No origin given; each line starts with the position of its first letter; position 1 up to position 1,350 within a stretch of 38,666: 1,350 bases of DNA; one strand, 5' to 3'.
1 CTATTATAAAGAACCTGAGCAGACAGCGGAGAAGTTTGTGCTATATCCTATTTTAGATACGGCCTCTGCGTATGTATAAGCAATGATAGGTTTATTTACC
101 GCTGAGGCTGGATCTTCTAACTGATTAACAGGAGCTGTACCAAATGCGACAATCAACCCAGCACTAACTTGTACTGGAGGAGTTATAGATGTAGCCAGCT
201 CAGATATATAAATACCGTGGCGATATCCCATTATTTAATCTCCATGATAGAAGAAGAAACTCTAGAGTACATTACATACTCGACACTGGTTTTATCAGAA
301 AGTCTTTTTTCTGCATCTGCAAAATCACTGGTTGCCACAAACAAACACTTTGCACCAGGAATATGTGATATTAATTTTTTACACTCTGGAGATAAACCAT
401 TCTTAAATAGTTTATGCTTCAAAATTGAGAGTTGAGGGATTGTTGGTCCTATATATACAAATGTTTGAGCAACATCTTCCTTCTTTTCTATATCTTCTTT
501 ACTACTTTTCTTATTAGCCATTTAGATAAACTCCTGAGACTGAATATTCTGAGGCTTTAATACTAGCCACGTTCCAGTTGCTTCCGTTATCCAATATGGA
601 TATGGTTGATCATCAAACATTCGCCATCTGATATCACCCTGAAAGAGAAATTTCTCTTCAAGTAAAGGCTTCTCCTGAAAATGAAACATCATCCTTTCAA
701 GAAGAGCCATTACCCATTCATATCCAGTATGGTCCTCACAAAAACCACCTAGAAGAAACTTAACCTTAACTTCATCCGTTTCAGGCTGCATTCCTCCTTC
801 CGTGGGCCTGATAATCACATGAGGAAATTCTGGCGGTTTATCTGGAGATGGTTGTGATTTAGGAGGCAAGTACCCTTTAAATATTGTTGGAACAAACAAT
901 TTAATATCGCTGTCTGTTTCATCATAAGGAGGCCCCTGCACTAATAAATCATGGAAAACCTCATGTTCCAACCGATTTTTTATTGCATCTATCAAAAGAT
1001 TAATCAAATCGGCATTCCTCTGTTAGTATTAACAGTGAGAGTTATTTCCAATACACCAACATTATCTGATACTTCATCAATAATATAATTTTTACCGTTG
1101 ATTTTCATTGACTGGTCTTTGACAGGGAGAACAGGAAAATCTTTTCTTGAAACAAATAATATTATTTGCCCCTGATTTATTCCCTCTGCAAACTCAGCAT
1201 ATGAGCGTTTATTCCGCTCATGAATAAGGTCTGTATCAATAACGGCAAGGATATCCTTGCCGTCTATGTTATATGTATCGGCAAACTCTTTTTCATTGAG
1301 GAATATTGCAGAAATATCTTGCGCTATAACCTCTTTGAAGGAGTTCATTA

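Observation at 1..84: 54-bp exact repeat at both window ends splits the sheath gene; first 30 nt unmatched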

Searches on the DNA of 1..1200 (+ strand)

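Call 8: search_dna_similar(query=window:1-1200:+, collection=phages, mode=near, max_rows=15)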
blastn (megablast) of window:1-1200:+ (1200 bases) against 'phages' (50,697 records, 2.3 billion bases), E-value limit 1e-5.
Records with a match: 5; places in all: 5; records where one place covers at least 80% of the query: 5.
Best place of each record, by identity: >=99% 2; 95-99% 3.
By first word of the organism name: Yersinia 3; Escherichia 2.
By host as written in the record: Yersinia pestis EV76-CN 3; Escherichia coli 2.
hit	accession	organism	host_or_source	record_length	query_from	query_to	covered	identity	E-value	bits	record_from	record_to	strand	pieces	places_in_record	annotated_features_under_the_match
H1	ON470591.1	Escherichia phage vB_EcoM-613R2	Escherichia coli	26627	31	1200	98%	99.6%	0e+0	2134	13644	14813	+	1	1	hypothetical protein (x2) | tail sheath protein FI | ATP-binding sugar transporter family protein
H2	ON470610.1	Escherichia phage vB_EcoM-473R2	Escherichia coli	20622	31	1200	98%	99.6%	0e+0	2134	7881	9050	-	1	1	hypothetical protein (x2) | tail sheath protein FI | ATP-binding sugar transporter family protein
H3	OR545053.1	Yersinia phage vB_YpM_39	Yersinia pestis EV76-CN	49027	31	1200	98%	99.0%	0e+0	2095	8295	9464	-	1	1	hypothetical protein (x4)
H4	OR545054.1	Yersinia phage vB_YpM_41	Yersinia pestis EV76-CN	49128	31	1200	98%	98.8%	0e+0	2084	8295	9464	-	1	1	hypothetical protein (x4)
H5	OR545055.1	Yersinia phage vB_YpM_44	Yersinia pestis EV76-CN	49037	31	1200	98%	98.8%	0e+0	2084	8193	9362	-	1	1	hypothetical protein (x4)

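Call 9: search_dna_similar(query=window:1-1200:+, collection=ecoli_genomes, mode=near, max_rows=15)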
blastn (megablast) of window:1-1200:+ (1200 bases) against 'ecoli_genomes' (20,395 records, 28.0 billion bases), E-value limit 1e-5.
Records with a match: 72; places in all: 77; records where one place covers at least 80% of the query: 71.
Genomes with a match: 72 of 5426; with a place that covers at least 80% of the query: 71. Places per genome that has any: lowest 1, median 1, highest 2. On chromosomes: 1 places; on plasmids: 76.
Best place of each record, by identity: >=99% 62; 95-99% 10.
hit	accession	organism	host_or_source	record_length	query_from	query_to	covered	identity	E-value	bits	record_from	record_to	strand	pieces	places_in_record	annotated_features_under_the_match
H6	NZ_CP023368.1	Escherichia coli strain 1428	canine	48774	31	1200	98%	99.9%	0e+0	2156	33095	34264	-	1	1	hypothetical protein (x3) | phage tail sheath family protein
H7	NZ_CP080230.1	Escherichia coli O141:H4 strain P13-6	Sus scrofa domesticus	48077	31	1200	98%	99.8%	0e+0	2150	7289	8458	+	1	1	hypothetical protein (x3) | phage tail sheath family protein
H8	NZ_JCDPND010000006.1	Escherichia coli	urban waste bin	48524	31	1200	98%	99.8%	0e+0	2150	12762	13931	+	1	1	hypothetical protein (x3) | phage tail sheath family protein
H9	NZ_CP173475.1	Escherichia coli strain 98224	Homo sapiens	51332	31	1200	98%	99.7%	0e+0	2139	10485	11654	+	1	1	hypothetical protein (x4)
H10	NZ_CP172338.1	Escherichia coli strain CE-O153H30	wild bird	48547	31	1200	98%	99.7%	0e+0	2139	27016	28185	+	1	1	hypothetical protein (x3) | phage tail sheath family protein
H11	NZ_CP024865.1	Escherichia coli strain AR_0015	missing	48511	31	1200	98%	99.6%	0e+0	2134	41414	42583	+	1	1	hypothetical protein (x2) | phage tail sheath family protein | ATP-binding sugar transporter from pro-phage family protein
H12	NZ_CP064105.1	Escherichia coli strain IR53017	Homo sapiens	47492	31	1200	98%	99.6%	0e+0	2134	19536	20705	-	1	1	hypothetical protein (x3) | phage tail sheath family protein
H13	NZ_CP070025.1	Escherichia coli strain FDAARGOS_1337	Homo sapiens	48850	31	1200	98%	99.6%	0e+0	2134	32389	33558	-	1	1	hypothetical protein (x3) | phage tail sheath family protein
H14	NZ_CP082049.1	Escherichia coli strain MS21199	Homo sapiens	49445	31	1200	98%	99.6%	0e+0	2134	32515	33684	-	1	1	hypothetical protein (x3) | phage tail sheath family protein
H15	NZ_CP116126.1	Escherichia coli strain DETEC-P666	ICU patient oral swab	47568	31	1200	98%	99.6%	0e+0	2134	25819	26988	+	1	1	hypothetical protein (x3) | phage tail sheath family protein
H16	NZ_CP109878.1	Escherichia coli strain EC488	Homo sapiens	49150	31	1200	98%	99.6%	0e+0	2134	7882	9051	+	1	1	hypothetical protein (x3) | phage tail sheath family protein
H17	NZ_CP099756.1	Escherichia coli strain 806883-9-2019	Homo sapiens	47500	31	1200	98%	99.6%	0e+0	2134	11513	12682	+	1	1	hypothetical protein (x3) | phage tail sheath family protein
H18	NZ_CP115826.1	Escherichia coli strain E1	Homo sapiens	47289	31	1200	98%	99.6%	0e+0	2134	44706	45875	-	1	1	hypothetical protein (x3) | phage tail sheath family protein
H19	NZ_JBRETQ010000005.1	Escherichia coli strain EC100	blood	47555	31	1200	98%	99.6%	0e+0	2134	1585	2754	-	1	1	hypothetical protein (x3) | phage tail sheath family protein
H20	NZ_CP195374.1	Escherichia coli strain 23AR1217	Homo sapiens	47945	31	1200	98%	99.6%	0e+0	2134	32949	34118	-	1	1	hypothetical protein (x3) | phage tail sheath family protein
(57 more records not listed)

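Call 10: search_dna_similar(query=window:1-30:+, collection=ecoli_genomes, mode=near, max_evalue=10, max_rows=15)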
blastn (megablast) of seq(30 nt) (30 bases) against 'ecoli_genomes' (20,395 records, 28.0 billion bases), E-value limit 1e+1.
No match.

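Call 11: search_dna_similar(query=window:1-30:+, collection=phages, mode=distant, max_evalue=10, max_rows=15)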
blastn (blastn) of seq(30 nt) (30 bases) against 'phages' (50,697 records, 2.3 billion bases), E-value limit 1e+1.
Records with a match: 22; places in all: 22; records where one place covers at least 80% of the query: 2.
Best place of each record, by identity: >=99% 11; 90-95% 9; 80-90% 2.
By first word of the organism name: Streptomyces 4; Vibrio 4; uncultured 2; Thomasclavelia 2; Pseudomonas 2; Erwinia 2; Prevotella 2; Caudoviricetes 1; Salmonella 1; Cobetia 1; and 1 more.
By host as written in the record: Streptomyces griseus ATCC 10137 4; Vibrio crassostreae 4; - 3; Thomasclavelia ramosa YY17 2; Pseudomonas aeruginosa 2; Erwinia amylovora 2; Prevotella sp. 2; Salmonella enterica subsp. enterica serovar Infantis 1; and 2 more.
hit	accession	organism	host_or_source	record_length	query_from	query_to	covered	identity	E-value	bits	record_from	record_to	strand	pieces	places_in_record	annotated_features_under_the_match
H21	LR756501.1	uncultured phage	metagenomic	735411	2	25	80%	87.5%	8e+0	31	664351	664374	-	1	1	record has no annotation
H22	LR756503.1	uncultured phage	metagenomic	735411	2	25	80%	87.5%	8e+0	31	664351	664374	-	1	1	record has no annotation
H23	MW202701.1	Caudoviricetes sp.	Manatee Spring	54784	7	25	63%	100.0%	2e-1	36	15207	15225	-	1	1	hypothetical protein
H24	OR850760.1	Salmonella phage S.Inf 5-2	Salmonella enterica subsp. enterica ...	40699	2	22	70%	90.5%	8e+0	30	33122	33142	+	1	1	record has no annotation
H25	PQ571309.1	Thomasclavelia phage TR-TP1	Thomasclavelia ramosa YY17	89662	1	19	63%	94.7%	8e+0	31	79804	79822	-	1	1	DnaB-like replicative helicase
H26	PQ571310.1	Thomasclavelia phage TR-TP2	Thomasclavelia ramosa YY17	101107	1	19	63%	94.7%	8e+0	31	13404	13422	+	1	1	DnaB-like replicative helicase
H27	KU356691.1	Pseudomonas phage ZC08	Pseudomonas aeruginosa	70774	11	29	63%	94.7%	8e+0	31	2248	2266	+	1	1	hypothetical protein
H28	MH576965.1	Streptomyces phage StarPlatinum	Streptomyces griseus ATCC 10137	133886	4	22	63%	94.7%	8e+0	31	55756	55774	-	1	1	78: DNA helicase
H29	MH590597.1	Streptomyces phage LukeCage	Streptomyces griseus ATCC 10137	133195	4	22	63%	94.7%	8e+0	31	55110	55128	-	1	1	77: DNA helicase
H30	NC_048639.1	Pseudomonas phage ZC08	Pseudomonas aeruginosa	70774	11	29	63%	94.7%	8e+0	31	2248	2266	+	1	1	tail assembly protein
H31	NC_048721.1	Streptomyces phage StarPlatinum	Streptomyces griseus ATCC 10137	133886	4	22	63%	94.7%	8e+0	31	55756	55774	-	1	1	78: DnaB-like dsDNA helicase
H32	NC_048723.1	Streptomyces phage LukeCage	Streptomyces griseus ATCC 10137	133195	4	22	63%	94.7%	8e+0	31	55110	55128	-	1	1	77: DnaB-like dsDNA helicase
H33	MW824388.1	Vibrio phage 24E30.2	Vibrio crassostreae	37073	4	20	57%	100.0%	2e+0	32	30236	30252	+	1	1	hypothetical protein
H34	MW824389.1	Vibrio phage 24E35.2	Vibrio crassostreae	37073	4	20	57%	100.0%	2e+0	32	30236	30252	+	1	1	hypothetical protein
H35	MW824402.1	Vibrio phage 64E30.1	Vibrio crassostreae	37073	4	20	57%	100.0%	2e+0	32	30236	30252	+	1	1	hypothetical protein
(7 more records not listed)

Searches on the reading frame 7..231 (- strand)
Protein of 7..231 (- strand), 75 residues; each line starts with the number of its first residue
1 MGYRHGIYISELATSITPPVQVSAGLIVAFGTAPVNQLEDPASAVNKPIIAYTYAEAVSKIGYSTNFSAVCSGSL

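Call 28: find_encoding_contigs(protein=window:7-231:-, flank=10000, max_places=10)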
Protein seq(75 aa) (75 aa): no gene with exactly this product is on record in the collection.
